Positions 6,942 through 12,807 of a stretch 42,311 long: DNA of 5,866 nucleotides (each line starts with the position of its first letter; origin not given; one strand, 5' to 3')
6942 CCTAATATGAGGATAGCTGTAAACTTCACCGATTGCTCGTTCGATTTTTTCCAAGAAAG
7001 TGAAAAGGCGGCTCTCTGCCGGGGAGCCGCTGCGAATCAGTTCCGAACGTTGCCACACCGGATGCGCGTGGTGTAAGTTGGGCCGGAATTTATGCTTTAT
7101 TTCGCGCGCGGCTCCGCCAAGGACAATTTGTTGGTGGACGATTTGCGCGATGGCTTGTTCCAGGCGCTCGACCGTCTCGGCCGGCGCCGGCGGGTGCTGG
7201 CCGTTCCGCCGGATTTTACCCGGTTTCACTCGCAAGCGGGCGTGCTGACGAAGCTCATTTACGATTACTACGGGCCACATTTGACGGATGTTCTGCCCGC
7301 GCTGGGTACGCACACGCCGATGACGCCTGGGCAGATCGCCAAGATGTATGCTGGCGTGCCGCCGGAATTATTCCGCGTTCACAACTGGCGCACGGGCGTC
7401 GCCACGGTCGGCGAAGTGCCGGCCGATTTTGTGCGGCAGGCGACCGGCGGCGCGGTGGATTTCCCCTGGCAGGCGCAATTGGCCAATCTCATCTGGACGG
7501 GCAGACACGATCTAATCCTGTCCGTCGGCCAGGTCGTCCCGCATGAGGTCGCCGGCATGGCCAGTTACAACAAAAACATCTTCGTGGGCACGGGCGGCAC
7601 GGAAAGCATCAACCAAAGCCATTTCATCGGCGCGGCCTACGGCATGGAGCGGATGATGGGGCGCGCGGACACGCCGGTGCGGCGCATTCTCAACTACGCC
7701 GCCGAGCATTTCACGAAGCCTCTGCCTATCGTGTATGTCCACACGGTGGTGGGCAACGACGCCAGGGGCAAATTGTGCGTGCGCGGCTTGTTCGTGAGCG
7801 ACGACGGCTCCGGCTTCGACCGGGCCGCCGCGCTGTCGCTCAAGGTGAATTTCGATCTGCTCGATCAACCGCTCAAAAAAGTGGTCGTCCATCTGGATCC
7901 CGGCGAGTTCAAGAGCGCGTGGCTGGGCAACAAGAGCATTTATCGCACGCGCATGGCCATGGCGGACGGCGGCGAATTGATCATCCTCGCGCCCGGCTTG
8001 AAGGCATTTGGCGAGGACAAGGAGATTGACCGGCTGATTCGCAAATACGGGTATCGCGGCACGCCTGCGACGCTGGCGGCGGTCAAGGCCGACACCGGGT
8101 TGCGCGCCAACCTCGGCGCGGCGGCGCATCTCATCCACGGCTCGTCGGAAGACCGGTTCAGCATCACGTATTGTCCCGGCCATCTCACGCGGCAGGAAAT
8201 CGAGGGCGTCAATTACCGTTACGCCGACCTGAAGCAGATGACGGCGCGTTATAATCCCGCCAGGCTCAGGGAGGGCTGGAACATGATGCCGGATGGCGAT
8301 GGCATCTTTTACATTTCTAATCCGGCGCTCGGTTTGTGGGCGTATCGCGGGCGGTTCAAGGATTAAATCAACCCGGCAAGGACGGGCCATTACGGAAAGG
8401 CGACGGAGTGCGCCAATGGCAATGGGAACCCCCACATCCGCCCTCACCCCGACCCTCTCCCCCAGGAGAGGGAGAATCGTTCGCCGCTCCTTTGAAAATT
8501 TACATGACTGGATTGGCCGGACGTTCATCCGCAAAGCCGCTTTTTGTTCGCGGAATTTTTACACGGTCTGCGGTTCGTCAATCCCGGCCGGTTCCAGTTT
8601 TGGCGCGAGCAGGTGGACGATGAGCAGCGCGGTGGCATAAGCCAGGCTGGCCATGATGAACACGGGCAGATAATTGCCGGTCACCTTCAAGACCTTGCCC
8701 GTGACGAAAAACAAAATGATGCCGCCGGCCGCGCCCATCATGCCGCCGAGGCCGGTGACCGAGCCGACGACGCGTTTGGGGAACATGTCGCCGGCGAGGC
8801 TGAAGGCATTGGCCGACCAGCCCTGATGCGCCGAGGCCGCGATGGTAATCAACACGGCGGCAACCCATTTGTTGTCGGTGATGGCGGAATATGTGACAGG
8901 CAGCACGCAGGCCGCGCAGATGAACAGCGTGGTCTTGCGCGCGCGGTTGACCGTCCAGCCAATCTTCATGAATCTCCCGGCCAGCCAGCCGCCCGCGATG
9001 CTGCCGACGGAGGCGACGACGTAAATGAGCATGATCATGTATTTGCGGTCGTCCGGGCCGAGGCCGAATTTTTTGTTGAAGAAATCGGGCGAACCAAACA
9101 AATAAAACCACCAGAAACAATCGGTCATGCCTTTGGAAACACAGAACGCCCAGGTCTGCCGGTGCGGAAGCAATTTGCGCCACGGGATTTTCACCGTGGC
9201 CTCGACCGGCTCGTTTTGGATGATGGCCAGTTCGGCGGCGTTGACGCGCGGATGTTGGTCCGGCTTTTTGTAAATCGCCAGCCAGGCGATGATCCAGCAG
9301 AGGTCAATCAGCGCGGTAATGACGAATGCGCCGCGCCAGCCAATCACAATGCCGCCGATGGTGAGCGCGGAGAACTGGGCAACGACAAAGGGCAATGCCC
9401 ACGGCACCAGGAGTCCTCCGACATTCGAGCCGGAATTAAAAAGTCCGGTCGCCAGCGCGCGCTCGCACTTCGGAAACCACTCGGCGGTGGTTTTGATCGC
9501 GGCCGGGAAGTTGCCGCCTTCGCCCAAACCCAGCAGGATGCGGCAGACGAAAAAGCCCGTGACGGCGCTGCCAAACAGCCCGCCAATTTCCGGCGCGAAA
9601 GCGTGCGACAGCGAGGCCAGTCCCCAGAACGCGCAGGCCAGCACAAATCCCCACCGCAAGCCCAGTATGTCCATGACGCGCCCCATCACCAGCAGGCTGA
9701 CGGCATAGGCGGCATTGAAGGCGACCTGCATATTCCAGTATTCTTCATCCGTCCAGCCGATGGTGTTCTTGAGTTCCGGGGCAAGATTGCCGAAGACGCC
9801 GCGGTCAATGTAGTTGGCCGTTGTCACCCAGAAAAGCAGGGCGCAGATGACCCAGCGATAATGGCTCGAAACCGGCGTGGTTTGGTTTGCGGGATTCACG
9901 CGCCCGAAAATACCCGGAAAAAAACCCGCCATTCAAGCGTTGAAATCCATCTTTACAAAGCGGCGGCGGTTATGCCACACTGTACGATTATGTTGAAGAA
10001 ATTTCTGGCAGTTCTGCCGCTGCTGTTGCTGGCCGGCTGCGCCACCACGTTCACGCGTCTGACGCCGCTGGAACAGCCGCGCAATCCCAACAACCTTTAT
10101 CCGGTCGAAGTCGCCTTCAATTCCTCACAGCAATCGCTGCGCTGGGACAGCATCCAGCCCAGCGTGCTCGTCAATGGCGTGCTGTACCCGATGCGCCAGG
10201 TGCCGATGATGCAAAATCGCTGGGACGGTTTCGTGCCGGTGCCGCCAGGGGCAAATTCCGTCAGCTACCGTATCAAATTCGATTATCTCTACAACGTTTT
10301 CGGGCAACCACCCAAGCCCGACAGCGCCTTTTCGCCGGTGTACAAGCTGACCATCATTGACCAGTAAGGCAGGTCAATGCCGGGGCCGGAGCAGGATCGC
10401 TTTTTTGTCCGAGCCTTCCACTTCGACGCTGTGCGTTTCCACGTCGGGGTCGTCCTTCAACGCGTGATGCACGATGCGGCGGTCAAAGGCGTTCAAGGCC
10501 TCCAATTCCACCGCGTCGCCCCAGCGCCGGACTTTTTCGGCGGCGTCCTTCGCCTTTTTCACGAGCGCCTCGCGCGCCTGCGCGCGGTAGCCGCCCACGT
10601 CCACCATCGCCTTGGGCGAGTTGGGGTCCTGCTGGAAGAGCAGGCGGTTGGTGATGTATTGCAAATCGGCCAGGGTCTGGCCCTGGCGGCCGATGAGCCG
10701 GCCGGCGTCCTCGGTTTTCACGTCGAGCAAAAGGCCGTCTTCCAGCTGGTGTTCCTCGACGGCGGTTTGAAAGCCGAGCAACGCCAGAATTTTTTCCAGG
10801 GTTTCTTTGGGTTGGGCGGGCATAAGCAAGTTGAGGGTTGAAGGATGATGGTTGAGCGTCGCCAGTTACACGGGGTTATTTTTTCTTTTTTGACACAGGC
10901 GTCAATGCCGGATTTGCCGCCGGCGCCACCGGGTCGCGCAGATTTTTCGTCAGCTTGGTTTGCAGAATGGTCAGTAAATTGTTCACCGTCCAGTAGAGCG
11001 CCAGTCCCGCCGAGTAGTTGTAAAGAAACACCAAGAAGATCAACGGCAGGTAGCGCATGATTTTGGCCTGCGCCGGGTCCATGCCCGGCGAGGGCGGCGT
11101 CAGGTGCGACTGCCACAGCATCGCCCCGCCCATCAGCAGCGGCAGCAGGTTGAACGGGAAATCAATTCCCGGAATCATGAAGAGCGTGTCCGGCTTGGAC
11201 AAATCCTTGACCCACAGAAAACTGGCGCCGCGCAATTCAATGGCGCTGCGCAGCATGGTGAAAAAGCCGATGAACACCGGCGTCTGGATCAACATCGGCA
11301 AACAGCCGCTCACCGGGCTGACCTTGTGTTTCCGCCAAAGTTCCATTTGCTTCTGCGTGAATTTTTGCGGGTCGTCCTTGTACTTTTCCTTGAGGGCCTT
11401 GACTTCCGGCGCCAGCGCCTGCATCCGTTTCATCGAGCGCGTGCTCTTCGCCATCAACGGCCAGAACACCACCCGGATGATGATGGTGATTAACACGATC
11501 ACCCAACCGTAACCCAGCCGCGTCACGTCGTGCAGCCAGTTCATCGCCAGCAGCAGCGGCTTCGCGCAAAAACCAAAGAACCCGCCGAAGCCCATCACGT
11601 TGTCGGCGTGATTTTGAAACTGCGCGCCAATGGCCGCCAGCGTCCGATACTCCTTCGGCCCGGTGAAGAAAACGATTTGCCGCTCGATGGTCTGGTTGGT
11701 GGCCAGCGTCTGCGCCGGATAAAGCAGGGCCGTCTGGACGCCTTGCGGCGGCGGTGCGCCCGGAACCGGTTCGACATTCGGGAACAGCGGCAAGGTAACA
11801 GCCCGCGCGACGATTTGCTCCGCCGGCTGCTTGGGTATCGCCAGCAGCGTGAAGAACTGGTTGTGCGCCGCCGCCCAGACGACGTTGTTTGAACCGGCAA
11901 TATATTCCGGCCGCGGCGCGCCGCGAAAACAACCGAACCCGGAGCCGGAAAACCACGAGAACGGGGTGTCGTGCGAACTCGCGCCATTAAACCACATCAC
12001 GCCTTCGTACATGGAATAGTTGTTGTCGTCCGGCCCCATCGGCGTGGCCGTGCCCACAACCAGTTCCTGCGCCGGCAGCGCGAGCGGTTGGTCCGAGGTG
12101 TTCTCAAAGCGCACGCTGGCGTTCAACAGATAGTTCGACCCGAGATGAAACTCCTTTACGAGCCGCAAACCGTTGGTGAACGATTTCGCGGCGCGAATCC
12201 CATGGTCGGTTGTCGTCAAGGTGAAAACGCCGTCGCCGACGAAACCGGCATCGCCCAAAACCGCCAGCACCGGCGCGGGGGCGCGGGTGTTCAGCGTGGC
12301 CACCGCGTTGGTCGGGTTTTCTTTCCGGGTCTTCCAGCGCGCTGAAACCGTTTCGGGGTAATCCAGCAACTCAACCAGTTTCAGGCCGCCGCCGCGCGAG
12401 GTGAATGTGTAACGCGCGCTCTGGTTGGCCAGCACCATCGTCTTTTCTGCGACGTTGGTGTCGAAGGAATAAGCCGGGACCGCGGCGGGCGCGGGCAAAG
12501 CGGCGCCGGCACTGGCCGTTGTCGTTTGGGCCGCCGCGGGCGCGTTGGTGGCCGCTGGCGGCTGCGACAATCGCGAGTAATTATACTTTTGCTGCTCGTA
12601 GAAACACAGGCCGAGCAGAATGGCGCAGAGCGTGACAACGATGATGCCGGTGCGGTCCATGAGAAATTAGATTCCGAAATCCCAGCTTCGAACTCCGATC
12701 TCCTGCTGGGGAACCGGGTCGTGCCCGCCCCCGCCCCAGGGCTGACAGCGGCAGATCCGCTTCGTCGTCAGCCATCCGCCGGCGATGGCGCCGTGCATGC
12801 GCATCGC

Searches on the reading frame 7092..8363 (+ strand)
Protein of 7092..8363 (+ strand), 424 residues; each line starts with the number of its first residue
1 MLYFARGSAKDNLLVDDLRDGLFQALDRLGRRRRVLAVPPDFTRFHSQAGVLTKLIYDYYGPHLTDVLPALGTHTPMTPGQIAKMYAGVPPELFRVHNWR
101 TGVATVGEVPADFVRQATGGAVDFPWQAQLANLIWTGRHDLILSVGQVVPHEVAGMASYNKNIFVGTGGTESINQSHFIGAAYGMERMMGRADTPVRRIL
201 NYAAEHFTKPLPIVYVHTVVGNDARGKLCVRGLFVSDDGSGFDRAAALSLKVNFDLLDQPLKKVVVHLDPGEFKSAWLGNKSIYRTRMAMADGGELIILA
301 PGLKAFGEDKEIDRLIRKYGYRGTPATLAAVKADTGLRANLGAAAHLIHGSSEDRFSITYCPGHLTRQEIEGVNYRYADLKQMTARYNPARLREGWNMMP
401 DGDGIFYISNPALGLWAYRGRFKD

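Call 60: search_protein_families(library=pfam, proteins=[window:7092-8363:+], max_evalue=0.001)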
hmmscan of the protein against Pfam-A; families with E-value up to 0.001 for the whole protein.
window:7092-8363:+ (424 aa): 1 family
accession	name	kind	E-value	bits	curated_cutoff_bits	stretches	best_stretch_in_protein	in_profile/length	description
PF09861.14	Lar_N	-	4.9e-06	26.3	23.3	0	140-179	155-194/204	Lactate racemase N-terminal domain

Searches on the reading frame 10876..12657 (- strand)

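Call 60: search_protein_families(library=pfam, proteins=[window:10876-12657:-], max_evalue=0.001)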
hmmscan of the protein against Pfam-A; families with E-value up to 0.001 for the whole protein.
window:10876-12657:- (593 aa): 2 families
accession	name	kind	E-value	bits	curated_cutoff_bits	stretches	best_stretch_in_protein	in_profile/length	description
PF02096.25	60KD_IMP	-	1.1e-57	195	35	1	383-571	1-162/163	60Kd inner membrane protein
PF14849.12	YidC_periplas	-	4e-17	63.5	24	1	77-369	5-281/283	YidC periplasmic domain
